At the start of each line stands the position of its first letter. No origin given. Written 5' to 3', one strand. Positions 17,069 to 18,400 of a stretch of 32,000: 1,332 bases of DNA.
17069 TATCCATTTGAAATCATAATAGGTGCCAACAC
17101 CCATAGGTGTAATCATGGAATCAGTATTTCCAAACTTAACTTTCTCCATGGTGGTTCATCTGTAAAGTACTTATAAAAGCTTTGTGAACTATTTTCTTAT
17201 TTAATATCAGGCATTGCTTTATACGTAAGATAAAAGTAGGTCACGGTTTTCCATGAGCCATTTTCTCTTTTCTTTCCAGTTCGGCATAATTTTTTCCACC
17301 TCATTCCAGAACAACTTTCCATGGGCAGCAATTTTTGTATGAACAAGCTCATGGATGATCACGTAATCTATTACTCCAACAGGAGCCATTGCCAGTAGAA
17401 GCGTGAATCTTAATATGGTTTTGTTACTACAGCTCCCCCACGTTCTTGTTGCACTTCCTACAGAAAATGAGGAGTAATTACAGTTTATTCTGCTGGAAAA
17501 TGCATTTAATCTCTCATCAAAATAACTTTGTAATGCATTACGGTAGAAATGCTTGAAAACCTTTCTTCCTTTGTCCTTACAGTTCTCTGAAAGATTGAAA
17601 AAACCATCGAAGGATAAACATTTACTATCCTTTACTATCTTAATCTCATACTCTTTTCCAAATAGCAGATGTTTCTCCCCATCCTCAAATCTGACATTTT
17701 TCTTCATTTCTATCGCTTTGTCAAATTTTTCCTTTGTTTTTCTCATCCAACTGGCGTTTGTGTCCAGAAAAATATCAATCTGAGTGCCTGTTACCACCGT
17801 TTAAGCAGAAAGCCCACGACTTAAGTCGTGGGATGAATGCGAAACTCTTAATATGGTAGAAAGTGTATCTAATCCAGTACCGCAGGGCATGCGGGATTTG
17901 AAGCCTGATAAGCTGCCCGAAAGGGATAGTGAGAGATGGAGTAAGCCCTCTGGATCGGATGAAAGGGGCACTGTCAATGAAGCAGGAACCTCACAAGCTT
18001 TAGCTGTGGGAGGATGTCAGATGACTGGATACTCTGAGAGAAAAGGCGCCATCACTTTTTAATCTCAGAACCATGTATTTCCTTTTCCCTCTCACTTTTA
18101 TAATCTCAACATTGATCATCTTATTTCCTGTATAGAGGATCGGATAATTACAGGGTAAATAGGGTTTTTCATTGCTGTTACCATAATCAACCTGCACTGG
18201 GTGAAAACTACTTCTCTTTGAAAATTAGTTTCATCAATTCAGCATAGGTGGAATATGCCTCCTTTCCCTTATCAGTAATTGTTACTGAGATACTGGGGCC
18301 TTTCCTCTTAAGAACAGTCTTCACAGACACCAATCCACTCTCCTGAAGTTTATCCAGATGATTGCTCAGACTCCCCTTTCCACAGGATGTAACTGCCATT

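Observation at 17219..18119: DUF45/YgjP-type metallopeptidase gene split by an insertion that can be removed cleanly in frame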

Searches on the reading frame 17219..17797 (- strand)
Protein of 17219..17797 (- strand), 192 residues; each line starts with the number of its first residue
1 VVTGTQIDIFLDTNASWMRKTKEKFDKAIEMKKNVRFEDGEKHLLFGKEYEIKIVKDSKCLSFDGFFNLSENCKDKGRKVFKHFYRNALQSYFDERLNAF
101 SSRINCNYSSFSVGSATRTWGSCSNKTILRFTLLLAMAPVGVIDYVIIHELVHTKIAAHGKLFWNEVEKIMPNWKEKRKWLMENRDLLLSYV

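Call 9: search_protein_families(library=pfam, proteins=[window:17222-17797:-], max_evalue=1)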
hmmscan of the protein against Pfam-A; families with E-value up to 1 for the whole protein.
seq(192 aa): 2 families
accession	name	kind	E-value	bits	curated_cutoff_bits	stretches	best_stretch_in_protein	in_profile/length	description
PF01863.23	YgjP-like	-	3.4e-46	158.3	26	1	5-183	24-206/207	YgjP-like, metallopeptidase domain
PF08325.16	WLM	-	0.011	16.2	26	1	140-172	80-112/190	WLM domain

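Call 16: find_encoding_contigs(protein=window:17219-17797:-, flank=10000)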
Protein window:17219-17797:- (192 aa): no gene with exactly this product is on record in the collection.

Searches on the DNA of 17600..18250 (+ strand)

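Call 6: search_rna_families(source=window, start=17600, end=18250, threshold=evalue, max_evalue=10, show_alignments=3)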
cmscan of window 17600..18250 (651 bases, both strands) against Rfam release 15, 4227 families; matches with E-value up to 10: 6.
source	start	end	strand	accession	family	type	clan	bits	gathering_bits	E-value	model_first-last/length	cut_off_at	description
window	17804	17832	-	RF01687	Acido-Lenti-1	Gene; sRNA;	-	23.1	37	0.0055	1-46/46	no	Acido-Lenti-1 RNA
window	18159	18215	+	RF04298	mir-36_2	Gene; miRNA;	CL00088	14.4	46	9.7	1-65/65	no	mir-36_2 microRNA precursor family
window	17803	17922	-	RF00658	mir-21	Gene; miRNA;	-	14.1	52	3.8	1-72/72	no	mir-21 microRNA precursor family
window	17663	17711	-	RF01140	sR20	Gene; snRNA; snoRNA; CD-box;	-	13.6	44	6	1-56/56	no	Small nucleolar RNA sR20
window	18051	18151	+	RF02706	TeloSII_ncR30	Gene; sRNA;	-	13.5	86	1.3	1-226/226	no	TeloSII non coding RNA 30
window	17863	17930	-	RF02275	Hammerhead_HH9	Gene; ribozyme;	CL00010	12.2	52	9.6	1-77/77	no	Hammerhead ribozyme HH9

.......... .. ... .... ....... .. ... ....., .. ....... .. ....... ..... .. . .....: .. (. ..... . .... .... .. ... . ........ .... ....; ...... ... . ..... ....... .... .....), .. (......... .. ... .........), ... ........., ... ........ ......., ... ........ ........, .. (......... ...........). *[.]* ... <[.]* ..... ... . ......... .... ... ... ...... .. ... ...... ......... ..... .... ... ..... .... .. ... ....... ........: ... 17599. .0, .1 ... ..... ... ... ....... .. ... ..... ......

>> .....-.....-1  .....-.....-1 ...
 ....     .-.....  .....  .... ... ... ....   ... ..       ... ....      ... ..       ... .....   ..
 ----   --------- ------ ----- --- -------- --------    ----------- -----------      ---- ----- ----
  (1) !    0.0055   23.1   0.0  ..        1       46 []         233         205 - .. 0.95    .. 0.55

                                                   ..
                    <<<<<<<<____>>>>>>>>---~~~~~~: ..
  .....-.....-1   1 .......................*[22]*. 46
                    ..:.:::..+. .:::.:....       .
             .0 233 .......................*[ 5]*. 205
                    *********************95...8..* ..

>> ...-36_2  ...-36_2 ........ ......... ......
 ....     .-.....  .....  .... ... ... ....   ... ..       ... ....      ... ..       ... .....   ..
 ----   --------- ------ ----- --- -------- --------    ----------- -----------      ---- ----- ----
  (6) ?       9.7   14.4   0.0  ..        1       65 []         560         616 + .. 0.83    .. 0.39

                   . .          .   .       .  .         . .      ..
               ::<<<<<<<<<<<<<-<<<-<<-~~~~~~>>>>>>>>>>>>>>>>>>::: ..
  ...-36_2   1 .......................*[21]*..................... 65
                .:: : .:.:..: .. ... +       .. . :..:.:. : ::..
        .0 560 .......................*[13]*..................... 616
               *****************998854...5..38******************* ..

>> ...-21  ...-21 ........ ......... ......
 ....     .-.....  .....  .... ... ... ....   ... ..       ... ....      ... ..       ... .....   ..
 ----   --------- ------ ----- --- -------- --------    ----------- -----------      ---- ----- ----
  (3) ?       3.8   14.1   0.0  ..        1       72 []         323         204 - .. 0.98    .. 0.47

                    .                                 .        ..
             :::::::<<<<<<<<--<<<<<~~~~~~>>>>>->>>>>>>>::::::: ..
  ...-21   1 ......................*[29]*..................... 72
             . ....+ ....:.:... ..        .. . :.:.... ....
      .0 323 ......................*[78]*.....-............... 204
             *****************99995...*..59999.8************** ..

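Call 66: build_rna_model(alignment_id=A3)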
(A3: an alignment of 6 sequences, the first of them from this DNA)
Model R1 built from alignment A3 (6 sequences, 145 columns); structure: RNAalifold consensus.
model positions 145; base pairs 37; branch points 3; effective number of sequences 0.96; information 0.591 bits per position. Calibrated on 0.2 Mb of random sequence (short: E-values are rough).
structure used (alignment columns):
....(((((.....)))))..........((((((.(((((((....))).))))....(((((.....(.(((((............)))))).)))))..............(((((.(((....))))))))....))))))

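Call 67: search_with_rna_model(model_id=R1, sources=[window, L001, L002, L003, L005, L008, L061, L062, L080, L092, L093, L108, L111, L120, L124, L127, L130, L134], max_evalue=1, show_alignments=0)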
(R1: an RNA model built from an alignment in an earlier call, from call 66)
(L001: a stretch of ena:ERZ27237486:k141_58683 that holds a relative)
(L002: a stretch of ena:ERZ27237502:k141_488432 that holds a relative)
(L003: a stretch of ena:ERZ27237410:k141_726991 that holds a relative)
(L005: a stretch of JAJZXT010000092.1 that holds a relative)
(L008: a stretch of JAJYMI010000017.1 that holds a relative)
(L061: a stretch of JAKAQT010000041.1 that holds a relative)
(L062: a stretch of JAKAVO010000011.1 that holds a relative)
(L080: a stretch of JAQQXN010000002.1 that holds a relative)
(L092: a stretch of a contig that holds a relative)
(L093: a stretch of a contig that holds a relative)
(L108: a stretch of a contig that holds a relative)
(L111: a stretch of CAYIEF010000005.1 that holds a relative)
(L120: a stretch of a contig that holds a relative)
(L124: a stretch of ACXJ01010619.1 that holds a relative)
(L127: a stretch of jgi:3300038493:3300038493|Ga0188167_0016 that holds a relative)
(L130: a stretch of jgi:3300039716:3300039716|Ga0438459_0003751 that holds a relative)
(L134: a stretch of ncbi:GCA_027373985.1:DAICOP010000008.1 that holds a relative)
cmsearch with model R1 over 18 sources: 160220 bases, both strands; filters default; matches with E-value up to 1: 20.
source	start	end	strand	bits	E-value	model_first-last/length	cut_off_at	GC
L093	73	217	+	174.4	7.4e-40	1-145/145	no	0.56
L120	442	586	+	173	1.6e-39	1-145/145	no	0.57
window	17876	18020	+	171.1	4.6e-39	1-145/145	no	0.53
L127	6164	6308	+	171.1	4.6e-39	1-145/145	no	0.53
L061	2756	2899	-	162.6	4.9e-37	1-145/145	no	0.49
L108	5047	5190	+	161.6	8.4e-37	1-145/145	no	0.49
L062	223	364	-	157.9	6.7e-36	1-145/145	no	0.52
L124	1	139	-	153.1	9.1e-35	1-139/145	3'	0.53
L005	1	126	+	136.7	7.9e-31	19-145/145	5'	0.46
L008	3973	4129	-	83.6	4e-18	1-145/145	no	0.54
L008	1170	1300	+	58.9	3.3e-12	1-145/145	no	0.52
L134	2072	2202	+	51.4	2.1e-10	1-145/145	no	0.53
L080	6462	6635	+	50.3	3.8e-10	1-145/145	no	0.61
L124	2092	2222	-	48.7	9e-10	1-145/145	no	0.5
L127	4080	4210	+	48.7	9e-10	1-145/145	no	0.5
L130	4080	4210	+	41.9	3.9e-08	1-145/145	no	0.53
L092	3778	3874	+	34.4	2.5e-06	1-145/145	no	0.56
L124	3341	3419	-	18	0.02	37-139/145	no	0.39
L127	2883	2961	+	18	0.02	37-139/145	no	0.39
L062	408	436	-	12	0.57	106-135/145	no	0.52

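Call 68: search_with_rna_model(model_id=R1, sources=[window, L008, L061, L062, L080, L092, L093, L108, L120, L127, L130, L134], max_evalue=0.00001, make_alignment=true)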
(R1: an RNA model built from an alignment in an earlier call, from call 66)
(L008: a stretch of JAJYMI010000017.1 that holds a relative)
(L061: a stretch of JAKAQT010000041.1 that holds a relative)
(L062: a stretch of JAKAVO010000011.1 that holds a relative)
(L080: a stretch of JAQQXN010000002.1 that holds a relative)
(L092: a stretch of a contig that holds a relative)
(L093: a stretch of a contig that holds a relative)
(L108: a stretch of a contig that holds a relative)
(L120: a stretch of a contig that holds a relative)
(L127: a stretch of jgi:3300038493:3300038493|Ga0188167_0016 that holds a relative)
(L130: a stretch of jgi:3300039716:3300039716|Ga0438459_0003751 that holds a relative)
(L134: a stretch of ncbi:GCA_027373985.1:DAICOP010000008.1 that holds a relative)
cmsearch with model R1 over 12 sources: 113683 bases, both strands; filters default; matches with E-value up to 0.00001: 14.
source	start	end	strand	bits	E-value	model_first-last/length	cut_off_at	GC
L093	73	217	+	174.4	5.3e-40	1-145/145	no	0.56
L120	442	586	+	173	1.1e-39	1-145/145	no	0.57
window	17876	18020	+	171.1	3.3e-39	1-145/145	no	0.53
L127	6164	6308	+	171.1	3.3e-39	1-145/145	no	0.53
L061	2756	2899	-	162.6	3.5e-37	1-145/145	no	0.49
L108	5047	5190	+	161.6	5.9e-37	1-145/145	no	0.49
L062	223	364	-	157.9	4.7e-36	1-145/145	no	0.52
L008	3973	4129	-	83.6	2.8e-18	1-145/145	no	0.54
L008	1170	1300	+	58.9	2.4e-12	1-145/145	no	0.52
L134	2072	2202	+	51.4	1.5e-10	1-145/145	no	0.53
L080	6462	6635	+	50.3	2.7e-10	1-145/145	no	0.61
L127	4080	4210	+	48.7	6.4e-10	1-145/145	no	0.5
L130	4080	4210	+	41.9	2.7e-08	1-145/145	no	0.53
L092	3778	3874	+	34.4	1.8e-06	1-145/145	no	0.56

Alignment A4: 14 matches aligned to the model, 266 columns, each read 5' to 3' on its own strand. Consensus structure (alignment columns), stored with it:
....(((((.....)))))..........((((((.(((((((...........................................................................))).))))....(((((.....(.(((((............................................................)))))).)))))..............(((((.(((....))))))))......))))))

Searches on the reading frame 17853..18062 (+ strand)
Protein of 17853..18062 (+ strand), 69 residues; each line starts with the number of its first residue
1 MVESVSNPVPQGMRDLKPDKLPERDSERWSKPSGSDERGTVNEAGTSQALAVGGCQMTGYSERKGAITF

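Call 60: search_protein_families(library=pfam, proteins=[window:17853-18062:+], max_evalue=1)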
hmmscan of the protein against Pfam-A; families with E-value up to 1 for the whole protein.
window:17853-18062:+ (69 aa): 0 families

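Call 71: find_homologous_proteins(query=window:17853-18020:+, max_evalue=0.001)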
Query seq(56 aa) (56 aa): 3 proteins with E <= 0.001 among 3 candidates.
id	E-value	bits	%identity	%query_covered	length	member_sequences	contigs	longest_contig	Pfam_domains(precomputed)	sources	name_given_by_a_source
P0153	2.3e-29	117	100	100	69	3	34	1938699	-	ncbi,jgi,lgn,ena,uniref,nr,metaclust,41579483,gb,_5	ncbi:hypothetical protein CSP5_0144 [Cuniculiplasma divulgatum]|jgi:hypothetical protein|uniref:Unch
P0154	3.7e-15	73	70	100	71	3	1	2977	-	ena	-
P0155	2.9e-14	70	75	91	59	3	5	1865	-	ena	-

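Call 72: find_encoding_contigs(protein=P0153, flank=4000, max_places=10)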
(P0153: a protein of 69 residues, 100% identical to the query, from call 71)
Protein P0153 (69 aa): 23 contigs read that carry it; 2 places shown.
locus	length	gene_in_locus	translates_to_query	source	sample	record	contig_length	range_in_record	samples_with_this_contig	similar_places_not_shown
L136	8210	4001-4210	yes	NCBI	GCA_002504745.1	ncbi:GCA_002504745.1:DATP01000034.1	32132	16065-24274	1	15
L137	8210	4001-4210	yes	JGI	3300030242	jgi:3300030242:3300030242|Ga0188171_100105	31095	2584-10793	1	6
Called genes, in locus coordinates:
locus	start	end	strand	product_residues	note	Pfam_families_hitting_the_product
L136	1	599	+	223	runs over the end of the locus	-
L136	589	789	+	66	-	PF08843:AbiEii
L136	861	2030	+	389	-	PF12323:HTH_OrfB_IS605, PF01385:OrfB_IS605, PF07282:Cas12f1-like_TNB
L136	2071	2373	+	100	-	PF08843:AbiEii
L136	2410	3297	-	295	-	PF00248:Aldo_ket_red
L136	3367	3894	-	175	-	PF01863:YgjP-like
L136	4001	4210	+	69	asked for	-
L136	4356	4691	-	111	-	PF01022:HTH_5, PF13601:HTH_34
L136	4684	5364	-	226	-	-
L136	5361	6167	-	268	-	-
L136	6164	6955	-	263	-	PF02463:SMC_N (faint), PF00005:ABC_tran, PF13175:AAA_15 (faint), PF13304:AAA_21 (weak)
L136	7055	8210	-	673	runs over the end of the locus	PF05649:Peptidase_M13_N, PF01431:Peptidase_M13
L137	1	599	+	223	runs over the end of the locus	-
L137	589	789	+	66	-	PF08843:AbiEii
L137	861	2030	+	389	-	PF12323:HTH_OrfB_IS605, PF01385:OrfB_IS605, PF07282:Cas12f1-like_TNB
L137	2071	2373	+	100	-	PF08843:AbiEii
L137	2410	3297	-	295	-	PF00248:Aldo_ket_red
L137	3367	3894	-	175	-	PF01863:YgjP-like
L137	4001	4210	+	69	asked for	-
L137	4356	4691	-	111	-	PF01022:HTH_5, PF13601:HTH_34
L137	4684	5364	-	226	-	-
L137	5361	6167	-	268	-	-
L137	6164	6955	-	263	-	PF02463:SMC_N (faint), PF00005:ABC_tran, PF13175:AAA_15 (faint), PF13304:AAA_21 (weak)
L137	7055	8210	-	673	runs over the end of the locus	PF05649:Peptidase_M13_N, PF01431:Peptidase_M13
